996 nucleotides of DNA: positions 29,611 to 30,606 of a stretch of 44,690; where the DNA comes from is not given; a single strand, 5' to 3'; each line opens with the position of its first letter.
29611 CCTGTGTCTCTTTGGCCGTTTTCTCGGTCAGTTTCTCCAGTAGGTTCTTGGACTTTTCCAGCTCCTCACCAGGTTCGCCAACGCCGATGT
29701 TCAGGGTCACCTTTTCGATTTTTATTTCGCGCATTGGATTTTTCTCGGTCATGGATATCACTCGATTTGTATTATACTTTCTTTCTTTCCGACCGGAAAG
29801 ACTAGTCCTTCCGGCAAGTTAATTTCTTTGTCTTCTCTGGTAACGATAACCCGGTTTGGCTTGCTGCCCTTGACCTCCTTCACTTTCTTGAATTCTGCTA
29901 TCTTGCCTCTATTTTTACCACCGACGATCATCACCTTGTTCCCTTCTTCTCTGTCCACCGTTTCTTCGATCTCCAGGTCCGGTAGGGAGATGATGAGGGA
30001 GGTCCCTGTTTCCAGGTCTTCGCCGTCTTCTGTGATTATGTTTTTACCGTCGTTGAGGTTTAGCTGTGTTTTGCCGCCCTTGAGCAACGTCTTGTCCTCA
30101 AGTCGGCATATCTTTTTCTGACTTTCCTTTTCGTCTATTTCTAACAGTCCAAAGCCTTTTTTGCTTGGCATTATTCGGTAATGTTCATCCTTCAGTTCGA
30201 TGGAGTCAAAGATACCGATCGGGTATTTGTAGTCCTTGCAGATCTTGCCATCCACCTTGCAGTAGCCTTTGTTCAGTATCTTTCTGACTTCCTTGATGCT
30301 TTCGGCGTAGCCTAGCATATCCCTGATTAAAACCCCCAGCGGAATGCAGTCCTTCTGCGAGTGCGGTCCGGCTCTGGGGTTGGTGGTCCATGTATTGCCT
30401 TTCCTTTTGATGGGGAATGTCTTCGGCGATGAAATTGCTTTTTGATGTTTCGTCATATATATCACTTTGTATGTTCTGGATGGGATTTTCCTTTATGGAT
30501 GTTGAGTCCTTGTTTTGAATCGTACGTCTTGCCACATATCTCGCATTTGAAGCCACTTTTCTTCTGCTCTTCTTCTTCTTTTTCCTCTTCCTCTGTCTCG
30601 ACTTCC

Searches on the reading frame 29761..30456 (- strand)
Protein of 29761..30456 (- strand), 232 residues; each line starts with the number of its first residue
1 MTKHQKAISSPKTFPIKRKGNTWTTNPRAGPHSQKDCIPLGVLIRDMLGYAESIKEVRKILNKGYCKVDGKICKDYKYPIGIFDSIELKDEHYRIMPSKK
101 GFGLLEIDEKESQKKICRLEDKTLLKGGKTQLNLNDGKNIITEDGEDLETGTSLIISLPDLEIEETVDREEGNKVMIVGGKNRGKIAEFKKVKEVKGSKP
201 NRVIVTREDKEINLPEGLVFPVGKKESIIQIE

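Call 22: find_related_loci(query=window:29761-30456:-, collection=genome_contigs, flank=10000)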
Query seq(232 aa) (232 aa) in genome_contigs; peptide patterns used: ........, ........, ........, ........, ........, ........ (x = any residue, [..] = any of these).
78 stretches matched a pattern; 26 encode a relative of the query (tblastn E <= 1e-3); 26 distinct loci.
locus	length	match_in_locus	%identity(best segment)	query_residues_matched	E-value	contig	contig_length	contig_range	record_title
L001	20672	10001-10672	58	1-222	8e-84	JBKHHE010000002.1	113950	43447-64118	MAG: Candidatus Aenigmatarchaeota archaeon isolate D1M06_87 NODE_20_length_113950_cov_169.507467, whole genome shotgun s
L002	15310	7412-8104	45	4-232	5e-66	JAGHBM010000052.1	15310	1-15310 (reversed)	MAG: Candidatus Aenigmatarchaeota archaeon isolate AUK256 PB_MBMC_210_c_000000000008, whole genome shotgun sequence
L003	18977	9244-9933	45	4-231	6e-58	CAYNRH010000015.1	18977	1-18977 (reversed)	MAG TPA_asm: uncultured archaeon isolate binchicken_co357_130 genome assembly, contig: NODE_1138_length_18977_cov_10.128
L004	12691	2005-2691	42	4-231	4e-54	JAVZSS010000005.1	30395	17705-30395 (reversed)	MAG: Candidatus Aenigmatarchaeota archaeon isolate DRTY-8_201705_bins_23 DRTY-8_201705_bins_23_scaffold_5, whole genome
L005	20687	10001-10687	42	4-231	5e-53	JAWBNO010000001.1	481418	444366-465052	MAG: Candidatus Aenigmatarchaeota archaeon isolate GXS_202101_bins_79 GXS_202101_bins_79_scaffold_1, whole genome shotgu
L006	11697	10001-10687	42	4-231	9e-53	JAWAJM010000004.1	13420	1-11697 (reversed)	MAG: Candidatus Aenigmatarchaeota archaeon isolate SRBZ-1_201901_bins_22 SRBZ-1_201901_bins_22_scaffold_5, whole genome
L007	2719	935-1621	39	1-228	1e-52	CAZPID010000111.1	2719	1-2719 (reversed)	MAG TPA_asm: uncultured archaeon isolate binchicken_co202_12 genome assembly, contig: NODE_4376_length_2719_cov_20.92417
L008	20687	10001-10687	41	4-231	1e-51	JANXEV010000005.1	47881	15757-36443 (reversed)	MAG: Candidatus Aenigmatarchaeota archaeon isolate SKYB92 NODE_5_length_47881_cov_7.592649, whole genome shotgun sequenc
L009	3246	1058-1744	39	4-231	3e-51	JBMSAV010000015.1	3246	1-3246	MAG: Candidatus Aenigmatarchaeota archaeon isolate Aenigmarchaeota-OCT-B-r01 Aenigmarchaeota-OCT-B-r01_k141_501054, whol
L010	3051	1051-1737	40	4-231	1e-50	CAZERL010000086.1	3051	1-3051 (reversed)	MAG TPA_asm: uncultured archaeon isolate SRP178908_co1_104 genome assembly, contig: NODE_34070_length_3051_cov_10.710614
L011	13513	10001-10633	40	1-211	2e-50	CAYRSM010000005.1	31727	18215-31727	MAG TPA_asm: uncultured archaeon isolate SRP093762_co1_53 genome assembly, contig: NODE_862_length_31727_cov_9.263829, w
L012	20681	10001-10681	43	6-231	2e-50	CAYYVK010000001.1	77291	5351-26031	MAG TPA_asm: uncultured archaeon isolate SRP104967_co1_67 genome assembly, contig: NODE_73_length_77291_cov_53.481822, w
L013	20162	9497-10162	40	11-231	2e-49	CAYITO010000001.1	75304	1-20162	MAG TPA_asm: uncultured archaeon isolate ERP119705_co6_956 genome assembly, contig: NODE_212_length_75304_cov_6.736475,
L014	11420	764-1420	41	6-232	2e-48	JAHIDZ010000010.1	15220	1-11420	MAG: Nanoarchaeota archaeon isolate KR11_0.1_MetaG.mb.10 KR11_0.1_MetaG.mb.10_k141_434058, whole genome shotgun sequence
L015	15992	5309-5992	40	4-231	4e-48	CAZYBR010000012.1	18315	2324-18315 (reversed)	MAG TPA_asm: uncultured archaeon isolate binchicken_co134_899 genome assembly, contig: NODE_6475_length_18315_cov_6.3548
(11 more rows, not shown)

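Call 26: find_homologous_proteins(query=window:29761-30456:-, max_evalue=1e-40)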
Query seq(232 aa) (232 aa): 24 proteins with E <= 1e-40 among 316 candidates.
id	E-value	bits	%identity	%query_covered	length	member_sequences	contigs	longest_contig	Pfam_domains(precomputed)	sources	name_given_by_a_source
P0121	6.1e-148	508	100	100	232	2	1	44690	PF08071.18,PF00900.27,PF01479.31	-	-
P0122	4.2e-111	388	73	99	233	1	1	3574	PF08071.18,PF00900.27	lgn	-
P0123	2.0e-91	323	62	100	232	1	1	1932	PF08071.18,PF00900.27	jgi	jgi:small subunit ribosomal protein S4e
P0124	5.1e-89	316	61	100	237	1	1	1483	PF08071.18,PF00900.27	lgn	-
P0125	1.2e-87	311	58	100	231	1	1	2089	PF08071.18,PF00900.27,PF01479.31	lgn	-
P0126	5.4e-85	302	57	100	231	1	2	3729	PF08071.18,PF00900.27,PF01479.31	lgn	-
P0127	9.5e-85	302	60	96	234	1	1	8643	PF08071.18,PF00900.27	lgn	-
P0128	3.3e-84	300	58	96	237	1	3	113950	PF08071.18,PF00900.27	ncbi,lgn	ncbi:MAG: 30S ribosomal protein S4e [Candidatus Aenigmatarchaeota archaeon]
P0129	4.8e-84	299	58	100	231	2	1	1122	PF08071.18,PF00900.27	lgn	-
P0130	4.1e-83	296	56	100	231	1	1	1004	PF08071.18,PF00900.27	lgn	-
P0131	1.0e-82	295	55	98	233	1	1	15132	PF08071.18,PF00900.27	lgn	-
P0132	8.7e-82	292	57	100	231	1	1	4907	PF08071.18,PF00900.27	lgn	-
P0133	1.2e-79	285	55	96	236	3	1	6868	PF08071.18,PF00900.27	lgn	-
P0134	1.9e-78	281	54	100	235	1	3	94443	PF08071.18,PF00900.27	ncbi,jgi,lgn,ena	-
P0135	2.9e-78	280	56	100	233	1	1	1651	PF08071.18,PF00900.27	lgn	-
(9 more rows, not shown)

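Call 29: find_encoding_contigs(protein=P0134, flank=10000, max_places=3)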
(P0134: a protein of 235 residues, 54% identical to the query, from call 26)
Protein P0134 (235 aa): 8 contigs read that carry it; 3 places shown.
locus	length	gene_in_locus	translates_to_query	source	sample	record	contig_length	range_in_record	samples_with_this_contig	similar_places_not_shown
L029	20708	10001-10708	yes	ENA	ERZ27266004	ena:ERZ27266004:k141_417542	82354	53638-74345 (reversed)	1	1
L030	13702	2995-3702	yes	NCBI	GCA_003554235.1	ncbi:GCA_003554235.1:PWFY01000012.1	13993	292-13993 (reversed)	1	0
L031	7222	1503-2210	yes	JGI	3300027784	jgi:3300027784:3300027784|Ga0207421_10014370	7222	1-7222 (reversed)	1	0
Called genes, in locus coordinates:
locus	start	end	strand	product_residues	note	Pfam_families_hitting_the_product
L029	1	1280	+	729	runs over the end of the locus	PF00009:GTP_EFTU, PF22042:EF-G_D2, PF03144:GTP_EFTU_D2, PF14492:EFG_III, PF03764:EFG_IV, PF00679:EFG_C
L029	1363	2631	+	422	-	PF00009:GTP_EFTU, PF01926:MMR_HSR1 (faint), PF03144:GTP_EFTU_D2, PF03143:GTP_EFTU_D3, PF22594:GTP-eEF1A_C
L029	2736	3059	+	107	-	PF00338:Ribosomal_S10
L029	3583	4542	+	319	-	PF00297:Ribosomal_L3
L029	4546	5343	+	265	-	PF00573:Ribosomal_L4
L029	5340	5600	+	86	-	PF00276:Ribosomal_L23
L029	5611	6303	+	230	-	PF00181:Ribosomal_L2_N, PF03947:Ribosomal_L2_C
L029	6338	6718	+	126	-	PF00203:Ribosomal_S19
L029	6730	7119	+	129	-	PF00237:Ribosomal_L22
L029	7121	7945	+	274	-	PF07650:KH_2, PF00189:Ribosomal_S3_C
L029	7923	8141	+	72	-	PF00831:Ribosomal_L29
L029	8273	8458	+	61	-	PF01253:SUI1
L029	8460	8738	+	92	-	PF01868:RNase_P-MRP_p29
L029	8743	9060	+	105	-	PF00366:Ribosomal_S17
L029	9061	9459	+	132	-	PF00238:Ribosomal_L14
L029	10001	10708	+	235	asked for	PF08071:RS4NT, PF00900:Ribosomal_S4e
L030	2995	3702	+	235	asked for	PF08071:RS4NT, PF00900:Ribosomal_S4e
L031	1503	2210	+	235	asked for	PF08071:RS4NT, PF00900:Ribosomal_S4e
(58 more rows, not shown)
